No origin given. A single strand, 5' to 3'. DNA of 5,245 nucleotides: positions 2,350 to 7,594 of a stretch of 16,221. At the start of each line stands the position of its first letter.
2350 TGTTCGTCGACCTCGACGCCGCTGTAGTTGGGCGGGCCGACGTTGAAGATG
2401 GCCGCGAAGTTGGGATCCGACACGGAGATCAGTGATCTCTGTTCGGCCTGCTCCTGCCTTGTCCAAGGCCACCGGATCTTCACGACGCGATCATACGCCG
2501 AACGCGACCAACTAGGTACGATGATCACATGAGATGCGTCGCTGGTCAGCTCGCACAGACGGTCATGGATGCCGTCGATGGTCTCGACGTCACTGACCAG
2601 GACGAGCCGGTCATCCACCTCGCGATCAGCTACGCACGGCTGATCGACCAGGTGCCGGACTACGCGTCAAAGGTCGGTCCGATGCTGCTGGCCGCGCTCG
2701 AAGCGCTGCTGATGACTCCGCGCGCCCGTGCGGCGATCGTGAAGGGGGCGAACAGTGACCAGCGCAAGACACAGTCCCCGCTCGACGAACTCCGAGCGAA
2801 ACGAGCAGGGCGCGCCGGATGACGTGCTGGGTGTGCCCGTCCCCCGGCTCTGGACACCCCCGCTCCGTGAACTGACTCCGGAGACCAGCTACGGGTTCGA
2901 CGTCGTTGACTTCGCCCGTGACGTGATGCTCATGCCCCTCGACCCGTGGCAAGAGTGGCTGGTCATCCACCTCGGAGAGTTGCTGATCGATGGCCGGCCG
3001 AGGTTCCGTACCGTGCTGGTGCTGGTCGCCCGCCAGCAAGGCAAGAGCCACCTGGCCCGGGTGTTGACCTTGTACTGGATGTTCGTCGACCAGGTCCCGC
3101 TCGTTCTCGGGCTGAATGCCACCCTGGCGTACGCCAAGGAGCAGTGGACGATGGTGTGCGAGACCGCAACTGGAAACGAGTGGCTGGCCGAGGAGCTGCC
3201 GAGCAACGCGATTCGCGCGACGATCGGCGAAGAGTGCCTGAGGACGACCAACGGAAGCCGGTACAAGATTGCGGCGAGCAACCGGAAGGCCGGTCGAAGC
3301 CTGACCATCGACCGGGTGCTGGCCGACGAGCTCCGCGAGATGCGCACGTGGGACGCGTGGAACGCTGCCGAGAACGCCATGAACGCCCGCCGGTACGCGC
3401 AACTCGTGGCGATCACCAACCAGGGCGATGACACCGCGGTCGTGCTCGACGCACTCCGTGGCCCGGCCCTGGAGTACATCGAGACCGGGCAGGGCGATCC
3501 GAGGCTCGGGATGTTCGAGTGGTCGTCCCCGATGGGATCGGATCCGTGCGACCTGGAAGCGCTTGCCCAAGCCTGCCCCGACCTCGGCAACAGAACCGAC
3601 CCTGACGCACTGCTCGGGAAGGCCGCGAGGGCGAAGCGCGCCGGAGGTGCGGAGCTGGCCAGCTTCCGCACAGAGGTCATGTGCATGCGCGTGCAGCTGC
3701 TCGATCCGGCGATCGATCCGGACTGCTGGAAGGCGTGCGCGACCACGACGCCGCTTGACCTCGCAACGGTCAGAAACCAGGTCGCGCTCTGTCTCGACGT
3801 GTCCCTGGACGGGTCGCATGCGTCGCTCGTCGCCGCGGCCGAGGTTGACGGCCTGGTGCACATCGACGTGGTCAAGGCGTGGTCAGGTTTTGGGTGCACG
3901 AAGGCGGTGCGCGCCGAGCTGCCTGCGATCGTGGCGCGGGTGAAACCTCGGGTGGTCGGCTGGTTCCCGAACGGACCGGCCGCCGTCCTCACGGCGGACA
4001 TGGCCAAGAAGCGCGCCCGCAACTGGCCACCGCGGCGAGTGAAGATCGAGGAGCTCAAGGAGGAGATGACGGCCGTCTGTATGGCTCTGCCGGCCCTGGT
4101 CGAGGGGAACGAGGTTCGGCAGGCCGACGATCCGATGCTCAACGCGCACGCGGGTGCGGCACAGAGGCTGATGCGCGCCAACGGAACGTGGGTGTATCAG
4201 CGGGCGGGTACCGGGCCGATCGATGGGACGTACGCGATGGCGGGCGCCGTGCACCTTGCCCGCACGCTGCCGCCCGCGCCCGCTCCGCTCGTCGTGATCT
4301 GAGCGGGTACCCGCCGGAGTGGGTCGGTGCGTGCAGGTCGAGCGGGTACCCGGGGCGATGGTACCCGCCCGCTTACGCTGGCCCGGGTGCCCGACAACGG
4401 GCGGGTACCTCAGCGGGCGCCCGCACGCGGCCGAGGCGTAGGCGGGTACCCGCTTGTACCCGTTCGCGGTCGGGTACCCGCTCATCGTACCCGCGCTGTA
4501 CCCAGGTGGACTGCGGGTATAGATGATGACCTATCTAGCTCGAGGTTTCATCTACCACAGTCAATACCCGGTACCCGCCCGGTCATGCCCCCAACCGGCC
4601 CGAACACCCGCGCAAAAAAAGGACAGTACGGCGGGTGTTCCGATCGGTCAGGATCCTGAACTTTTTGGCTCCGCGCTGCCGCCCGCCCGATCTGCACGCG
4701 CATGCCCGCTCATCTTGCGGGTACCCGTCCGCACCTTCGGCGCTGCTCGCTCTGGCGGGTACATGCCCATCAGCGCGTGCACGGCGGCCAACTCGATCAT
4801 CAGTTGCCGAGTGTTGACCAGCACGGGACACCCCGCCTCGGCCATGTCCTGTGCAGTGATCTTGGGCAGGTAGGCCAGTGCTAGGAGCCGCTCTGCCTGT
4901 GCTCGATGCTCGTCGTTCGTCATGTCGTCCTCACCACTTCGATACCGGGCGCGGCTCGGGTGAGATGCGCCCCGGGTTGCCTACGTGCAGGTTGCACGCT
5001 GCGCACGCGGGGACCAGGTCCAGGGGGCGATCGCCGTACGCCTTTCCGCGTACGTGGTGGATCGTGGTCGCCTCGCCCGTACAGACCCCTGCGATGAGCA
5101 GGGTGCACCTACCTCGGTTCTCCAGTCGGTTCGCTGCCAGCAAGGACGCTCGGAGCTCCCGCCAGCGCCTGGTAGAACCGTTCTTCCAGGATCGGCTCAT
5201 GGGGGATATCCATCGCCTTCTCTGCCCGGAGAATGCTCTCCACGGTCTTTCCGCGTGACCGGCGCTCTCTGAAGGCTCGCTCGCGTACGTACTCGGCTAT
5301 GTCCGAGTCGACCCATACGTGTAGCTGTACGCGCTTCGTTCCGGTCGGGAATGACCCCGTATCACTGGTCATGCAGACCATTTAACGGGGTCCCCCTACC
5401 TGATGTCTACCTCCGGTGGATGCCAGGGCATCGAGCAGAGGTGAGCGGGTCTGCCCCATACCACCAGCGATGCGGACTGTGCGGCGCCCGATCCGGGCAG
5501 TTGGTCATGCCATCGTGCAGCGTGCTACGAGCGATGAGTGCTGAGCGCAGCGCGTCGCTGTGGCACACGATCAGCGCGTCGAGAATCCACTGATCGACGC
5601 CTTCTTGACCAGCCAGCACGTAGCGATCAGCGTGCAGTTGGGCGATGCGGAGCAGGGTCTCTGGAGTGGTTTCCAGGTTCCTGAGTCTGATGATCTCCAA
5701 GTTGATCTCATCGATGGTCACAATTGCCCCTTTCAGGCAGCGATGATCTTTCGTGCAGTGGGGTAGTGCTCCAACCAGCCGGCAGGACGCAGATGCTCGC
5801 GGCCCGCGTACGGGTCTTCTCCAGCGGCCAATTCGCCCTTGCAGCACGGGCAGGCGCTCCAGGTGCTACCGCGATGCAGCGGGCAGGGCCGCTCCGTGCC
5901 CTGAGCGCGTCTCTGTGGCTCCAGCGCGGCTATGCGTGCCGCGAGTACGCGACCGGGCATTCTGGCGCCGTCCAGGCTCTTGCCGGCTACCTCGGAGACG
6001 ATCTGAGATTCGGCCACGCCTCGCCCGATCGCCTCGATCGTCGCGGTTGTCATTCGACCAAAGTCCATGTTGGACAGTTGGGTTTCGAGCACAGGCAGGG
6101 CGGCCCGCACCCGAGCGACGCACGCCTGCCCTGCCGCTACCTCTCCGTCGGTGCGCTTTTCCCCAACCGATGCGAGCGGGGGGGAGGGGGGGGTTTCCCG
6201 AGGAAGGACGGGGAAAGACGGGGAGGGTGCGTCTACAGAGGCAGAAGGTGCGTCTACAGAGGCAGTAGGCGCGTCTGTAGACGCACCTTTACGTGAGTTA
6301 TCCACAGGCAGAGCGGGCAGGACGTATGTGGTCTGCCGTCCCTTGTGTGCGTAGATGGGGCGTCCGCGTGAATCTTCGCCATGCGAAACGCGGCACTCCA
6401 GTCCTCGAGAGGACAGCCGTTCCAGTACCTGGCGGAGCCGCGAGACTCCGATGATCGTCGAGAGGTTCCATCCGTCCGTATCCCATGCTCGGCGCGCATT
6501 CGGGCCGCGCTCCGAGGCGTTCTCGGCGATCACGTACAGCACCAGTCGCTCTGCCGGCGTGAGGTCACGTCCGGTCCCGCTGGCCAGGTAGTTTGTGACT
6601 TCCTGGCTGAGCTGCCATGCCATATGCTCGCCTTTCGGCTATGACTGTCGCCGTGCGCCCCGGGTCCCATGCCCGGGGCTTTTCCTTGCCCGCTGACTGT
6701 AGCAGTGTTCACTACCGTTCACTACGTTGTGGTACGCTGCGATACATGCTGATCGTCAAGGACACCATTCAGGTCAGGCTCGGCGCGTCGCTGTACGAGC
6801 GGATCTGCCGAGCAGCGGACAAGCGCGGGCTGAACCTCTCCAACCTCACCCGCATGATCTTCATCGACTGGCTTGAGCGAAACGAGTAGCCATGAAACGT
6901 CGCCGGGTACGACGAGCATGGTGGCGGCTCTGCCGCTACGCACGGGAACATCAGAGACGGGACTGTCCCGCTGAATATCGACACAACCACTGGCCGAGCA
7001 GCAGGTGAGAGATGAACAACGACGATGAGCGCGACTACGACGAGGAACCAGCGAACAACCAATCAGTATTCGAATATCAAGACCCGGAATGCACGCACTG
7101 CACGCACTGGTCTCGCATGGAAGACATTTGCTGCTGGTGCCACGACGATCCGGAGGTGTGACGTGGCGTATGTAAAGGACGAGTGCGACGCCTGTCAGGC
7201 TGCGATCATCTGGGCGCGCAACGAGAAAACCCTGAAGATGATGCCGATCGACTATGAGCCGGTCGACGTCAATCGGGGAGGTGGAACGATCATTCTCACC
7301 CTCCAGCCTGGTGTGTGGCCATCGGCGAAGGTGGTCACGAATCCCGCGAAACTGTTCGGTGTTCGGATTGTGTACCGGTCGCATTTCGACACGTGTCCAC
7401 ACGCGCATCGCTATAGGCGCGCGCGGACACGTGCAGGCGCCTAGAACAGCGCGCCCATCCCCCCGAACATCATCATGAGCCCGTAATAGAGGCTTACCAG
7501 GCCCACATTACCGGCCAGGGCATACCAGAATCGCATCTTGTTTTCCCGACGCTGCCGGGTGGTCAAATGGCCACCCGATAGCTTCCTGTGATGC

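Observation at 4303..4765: Dense array of GGTACC-centred palindromes and half-sites between terL and the HNH operon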

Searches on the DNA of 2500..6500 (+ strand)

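Call 9: search_dna_similar(query=window:2500-6500:+, collection=phages, mode=distant, max_rows=25)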
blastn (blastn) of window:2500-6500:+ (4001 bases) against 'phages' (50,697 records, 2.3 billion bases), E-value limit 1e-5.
Records with a match: 45; places in all: 45; records where one place covers at least 80% of the query: 0.
Best place of each record, by identity: 60-80% 45.
By first word of the organism name: Arthrobacter 32; Microbacterium 9; Curtobacterium 2; Gordonia 2.
By host as written in the record: Arthrobacter sp. ATCC 21022 23; Microbacterium foliorum NRRL B-24224 6; Arthrobacter globiformis NRRL B-2979 SEA 4; Curtobacterium flaccumfaciens NRRL B-729 SEA 2; Microbacterium foliorum NRRL B-24224 SEA 2; Arthrobacter globiformis B-2979 2; Arthrobacter globiformis NRRL B-2979 2; Gordonia terrae 3612 2; and 2 more.
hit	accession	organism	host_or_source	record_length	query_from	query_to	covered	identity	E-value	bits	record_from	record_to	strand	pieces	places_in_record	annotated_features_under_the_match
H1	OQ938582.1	Microbacterium phage BAjuniper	Microbacterium foliorum NRRL B-24224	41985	340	609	7%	67.5%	1e-13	86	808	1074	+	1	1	3: terminase large subunit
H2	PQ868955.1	Curtobacterium phage Olliecat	Curtobacterium flaccumfaciens NRRL ...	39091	340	609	7%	66.9%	7e-10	73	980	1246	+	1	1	3: terminase large subunit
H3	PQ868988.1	Curtobacterium phage Squircle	Curtobacterium flaccumfaciens NRRL ...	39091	340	609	7%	66.9%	7e-10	73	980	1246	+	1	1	3: terminase large subunit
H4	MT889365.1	Microbacterium phage Quenya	Microbacterium foliorum NRRL B-24224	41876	340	609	7%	66.8%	6e-11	77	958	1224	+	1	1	4: terminase large subunit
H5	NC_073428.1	Microbacterium phage Quenya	Microbacterium foliorum NRRL B-24224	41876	340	609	7%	66.8%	6e-11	77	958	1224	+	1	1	4: terminase large subunit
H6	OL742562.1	Microbacterium phage Katzastrophic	Microbacterium foliorum NRRL B-24224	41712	340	609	7%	66.1%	5e-6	62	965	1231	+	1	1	3: terminase large subunit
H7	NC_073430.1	Microbacterium phage Katzastrophic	Microbacterium foliorum NRRL B-24224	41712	340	609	7%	66.1%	5e-6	62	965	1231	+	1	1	3: terminase large subunit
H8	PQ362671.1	Microbacterium phage Bachaco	Microbacterium foliorum NRRL B-24224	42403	340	609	7%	65.8%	5e-6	61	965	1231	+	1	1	3: terminase large subunit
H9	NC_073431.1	Microbacterium phage AvGardian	Microbacterium foliorum NRRL B-24224 SEA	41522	340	554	5%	68.1%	1e-6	63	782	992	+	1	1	3: terminase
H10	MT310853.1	Microbacterium phage AvGardian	Microbacterium foliorum NRRL B-24224 SEA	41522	340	554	5%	68.1%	1e-6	63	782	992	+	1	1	3: terminase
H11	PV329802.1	Microbacterium phage Softsoap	-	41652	340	554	5%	67.3%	5e-6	62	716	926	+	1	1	3: terminase large subunit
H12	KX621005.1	Arthrobacter phage Vallejo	Arthrobacter sp. ATCC 21022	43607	443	611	4%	69.9%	3e-8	68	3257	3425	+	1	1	terminase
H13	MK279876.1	Arthrobacter phage Rozby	Arthrobacter sp. ATCC 21022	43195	443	611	4%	69.8%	7e-10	73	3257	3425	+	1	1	5: terminase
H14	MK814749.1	Arthrobacter phage Scuttle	Arthrobacter sp. ATCC 21022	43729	443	611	4%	69.8%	7e-10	73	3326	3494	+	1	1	5: terminase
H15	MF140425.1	Arthrobacter phage PitaDog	Arthrobacter sp. ATCC 21022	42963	443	611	4%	69.4%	1e-6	64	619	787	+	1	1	2: terminase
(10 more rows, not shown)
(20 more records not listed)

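Call 56: search_rna_families(source=window, start=4000, end=5400, threshold=evalue, max_evalue=1)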
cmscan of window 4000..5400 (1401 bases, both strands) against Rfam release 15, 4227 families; matches with E-value up to 1: 1.
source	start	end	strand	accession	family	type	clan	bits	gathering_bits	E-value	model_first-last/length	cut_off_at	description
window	4263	4290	-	RF01707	JUMPstart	Cis-reg;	-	18.2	35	0.71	1-38/38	no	JUMPstart RNA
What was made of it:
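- On REP/BIME-like palindrome cluster or hairpin terminator: There are no Rfam matches above threshold (call 56).
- Tried and rejected: A scan of 4000-5400 found nothing above threshold (call 56).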

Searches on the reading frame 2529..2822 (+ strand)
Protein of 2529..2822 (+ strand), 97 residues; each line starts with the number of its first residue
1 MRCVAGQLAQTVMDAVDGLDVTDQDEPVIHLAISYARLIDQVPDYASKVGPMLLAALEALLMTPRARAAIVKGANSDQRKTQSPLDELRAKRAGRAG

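Call 7: search_protein_families(library=pfam, proteins=[window:2529-2822:+], max_evalue=0.01)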
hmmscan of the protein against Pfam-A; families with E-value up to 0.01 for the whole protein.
window:2529-2822:+ (97 aa): 1 family
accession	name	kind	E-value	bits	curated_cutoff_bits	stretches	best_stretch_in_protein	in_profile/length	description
PF23931.1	Terminase_6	-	3.8e-09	37.4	27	1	22-95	13-95/96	Terminase small subunit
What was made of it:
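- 2529..2822 (+): Small terminase subunit (P27/HK97-like). The real start is probably the ATG at 2565. Pfam PF23931 Terminase_6, E = 3.8e-9 (call 7).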

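Call 8: search_protein_families(library=phrogs, proteins=[window:2529-2822:+], max_evalue=0.001)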
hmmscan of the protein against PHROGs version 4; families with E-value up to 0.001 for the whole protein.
window:2529-2822:+ (97 aa): 1 family
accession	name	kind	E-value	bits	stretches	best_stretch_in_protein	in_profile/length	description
phrog_10594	-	unknown function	9.7e-07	30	1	5-45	15-56/125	-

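Call 65: search_solved_structures(query=window:2529-2822:+, max_evalue=10, show_alignments=2)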
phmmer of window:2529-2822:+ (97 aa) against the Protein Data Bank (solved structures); distinct sequences matched with E-value up to 10: 0.
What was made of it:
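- Tried and rejected: TerS against the PDB by sequence gave no hit (call 65).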

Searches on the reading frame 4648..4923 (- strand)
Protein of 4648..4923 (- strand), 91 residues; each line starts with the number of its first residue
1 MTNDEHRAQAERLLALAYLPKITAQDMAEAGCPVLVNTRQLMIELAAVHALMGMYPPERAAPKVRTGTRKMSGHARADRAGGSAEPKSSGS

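Call 7: search_protein_families(library=pfam, proteins=[window:4648-4923:-], max_evalue=0.01)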
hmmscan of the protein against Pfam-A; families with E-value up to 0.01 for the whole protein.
window:4648-4923:- (91 aa): 0 families

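Call 8: search_protein_families(library=phrogs, proteins=[window:4648-4923:-], max_evalue=0.001)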
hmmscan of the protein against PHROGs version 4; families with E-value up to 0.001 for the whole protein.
window:4648-4923:- (91 aa): 0 families

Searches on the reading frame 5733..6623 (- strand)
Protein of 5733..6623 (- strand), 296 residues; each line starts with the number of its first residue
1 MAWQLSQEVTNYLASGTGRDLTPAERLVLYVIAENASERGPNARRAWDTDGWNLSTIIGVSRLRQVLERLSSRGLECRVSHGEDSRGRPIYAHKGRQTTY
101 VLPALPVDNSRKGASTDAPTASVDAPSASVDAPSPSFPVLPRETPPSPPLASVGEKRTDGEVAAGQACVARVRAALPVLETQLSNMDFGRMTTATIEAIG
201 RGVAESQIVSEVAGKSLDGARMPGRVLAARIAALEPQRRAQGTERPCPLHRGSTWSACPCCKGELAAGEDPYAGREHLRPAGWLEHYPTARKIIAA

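Call 7: search_protein_families(library=pfam, proteins=[window:5733-6623:-], max_evalue=0.01)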
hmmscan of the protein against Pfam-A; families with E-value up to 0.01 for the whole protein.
window:5733-6623:- (296 aa): 0 families

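Call 8: search_protein_families(library=phrogs, proteins=[window:5733-6623:-], max_evalue=0.001)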
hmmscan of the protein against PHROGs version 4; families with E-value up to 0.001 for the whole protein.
window:5733-6623:- (296 aa): 0 families

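Call 59: find_homologous_proteins(query=window:5733-6623:-, max_evalue=0.001)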
Query window:5733-6623:- (296 aa): 7 proteins with E <= 0.001 among 8000 candidates.
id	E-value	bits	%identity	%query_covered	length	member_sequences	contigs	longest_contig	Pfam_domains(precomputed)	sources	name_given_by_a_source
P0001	1.5e-192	656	100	100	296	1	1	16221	-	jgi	-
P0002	1.1e-173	594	90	100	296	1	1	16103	-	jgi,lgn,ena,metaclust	metaclust:\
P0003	4.3e-144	497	74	100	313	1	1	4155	-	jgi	jgi:hypothetical protein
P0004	2.6e-41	160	64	35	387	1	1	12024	-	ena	-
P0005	1.6e-39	154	34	97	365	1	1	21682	-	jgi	jgi:hypothetical protein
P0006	5.1e-22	97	30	100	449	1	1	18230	-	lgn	-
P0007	1.1e-7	49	37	46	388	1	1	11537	-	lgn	-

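Call 60: find_encoding_contigs(protein=P0001, flank=2000, max_places=3)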
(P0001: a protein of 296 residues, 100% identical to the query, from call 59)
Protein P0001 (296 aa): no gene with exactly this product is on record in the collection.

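Call 61: find_encoding_contigs(protein=P0004, flank=10000, max_places=3)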
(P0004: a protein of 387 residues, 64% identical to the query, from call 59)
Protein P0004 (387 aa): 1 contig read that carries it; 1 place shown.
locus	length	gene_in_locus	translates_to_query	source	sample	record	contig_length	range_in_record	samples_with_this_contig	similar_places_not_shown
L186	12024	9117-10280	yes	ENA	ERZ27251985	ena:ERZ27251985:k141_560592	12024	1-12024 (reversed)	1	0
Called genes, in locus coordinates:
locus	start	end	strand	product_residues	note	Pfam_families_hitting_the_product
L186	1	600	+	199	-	?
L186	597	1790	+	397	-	PF05065:Phage_capsid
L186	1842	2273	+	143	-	-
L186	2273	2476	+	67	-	-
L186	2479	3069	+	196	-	-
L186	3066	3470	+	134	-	-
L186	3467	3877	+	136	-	-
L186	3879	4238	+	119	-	-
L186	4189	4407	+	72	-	-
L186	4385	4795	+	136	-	PF04883:HK97-gp10_like (faint)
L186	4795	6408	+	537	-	-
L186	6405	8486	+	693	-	-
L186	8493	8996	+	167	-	-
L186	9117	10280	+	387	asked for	-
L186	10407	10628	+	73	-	-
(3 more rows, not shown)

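Call 62: find_encoding_contigs(protein=P0005, flank=10000, max_places=3)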
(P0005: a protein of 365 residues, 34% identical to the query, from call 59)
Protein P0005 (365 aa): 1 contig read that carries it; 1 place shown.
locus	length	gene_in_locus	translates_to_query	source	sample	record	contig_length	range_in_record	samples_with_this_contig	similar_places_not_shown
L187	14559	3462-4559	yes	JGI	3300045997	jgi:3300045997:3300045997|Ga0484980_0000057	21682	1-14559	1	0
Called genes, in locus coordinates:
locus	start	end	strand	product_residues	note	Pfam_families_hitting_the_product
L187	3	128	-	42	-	?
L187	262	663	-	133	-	-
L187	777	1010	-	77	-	-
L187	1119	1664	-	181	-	PF13560:HTH_31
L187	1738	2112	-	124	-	-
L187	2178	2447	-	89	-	-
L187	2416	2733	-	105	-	-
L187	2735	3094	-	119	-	-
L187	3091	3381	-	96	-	-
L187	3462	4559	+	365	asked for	-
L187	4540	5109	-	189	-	-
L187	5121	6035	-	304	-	PF01370:Epimerase, PF16363:GDP_Man_Dehyd (weak)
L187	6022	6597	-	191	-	-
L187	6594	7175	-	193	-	PF13489:Methyltransf_23 (weak)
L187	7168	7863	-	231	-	-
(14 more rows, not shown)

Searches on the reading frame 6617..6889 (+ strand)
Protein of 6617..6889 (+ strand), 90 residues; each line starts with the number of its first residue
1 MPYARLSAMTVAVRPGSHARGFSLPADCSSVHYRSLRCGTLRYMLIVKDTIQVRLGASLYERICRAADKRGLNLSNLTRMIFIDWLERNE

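Call 12: search_protein_families(library=phrogs, proteins=[window:6617-6889:+], max_evalue=0.001)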
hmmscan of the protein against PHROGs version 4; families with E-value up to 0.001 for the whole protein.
window:6617-6889:+ (90 aa): 0 families

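Call 58: search_protein_families(library=pfam, proteins=[window:6617-6889:+], max_evalue=0.5)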
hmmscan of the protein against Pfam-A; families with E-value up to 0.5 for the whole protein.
window:6617-6889:+ (90 aa): 4 families
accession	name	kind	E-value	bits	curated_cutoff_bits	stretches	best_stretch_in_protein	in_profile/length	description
PF02196.21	RBD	-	0.021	15.2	25.7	0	50-75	13-38/69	Raf-like Ras-binding domain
PF12441.14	CopG_antitoxin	-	0.037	15.2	28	1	48-81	42-75/79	CopG antitoxin of type II toxin-antitoxin system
PF01402.27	RHH_1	-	0.067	13.6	20.5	1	51-88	2-39/39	Ribbon-helix-helix protein, copG family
PF07878.17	RHH_5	-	0.13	12.5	26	1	51-77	4-30/43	CopG-like RHH_1 or ribbon-helix-helix domain, RHH_5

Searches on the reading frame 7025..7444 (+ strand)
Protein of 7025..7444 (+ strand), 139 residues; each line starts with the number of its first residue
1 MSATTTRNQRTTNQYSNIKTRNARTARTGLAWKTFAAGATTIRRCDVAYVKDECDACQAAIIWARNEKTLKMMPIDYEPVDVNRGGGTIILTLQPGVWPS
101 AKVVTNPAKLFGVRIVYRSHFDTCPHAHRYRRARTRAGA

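Call 10: search_protein_families(library=pfam, proteins=[window:7025-7444:+], max_evalue=0.01)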
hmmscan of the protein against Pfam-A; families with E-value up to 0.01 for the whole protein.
window:7025-7444:+ (139 aa): 0 families

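Call 11: search_protein_families(library=phrogs, proteins=[window:7025-7444:+], max_evalue=0.001)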
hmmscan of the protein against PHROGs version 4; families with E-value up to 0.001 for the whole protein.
window:7025-7444:+ (139 aa): 1 family
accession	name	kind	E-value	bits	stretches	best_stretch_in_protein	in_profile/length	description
phrog_5984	-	unknown function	1.4e-12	49.1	1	52-134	8-88/90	-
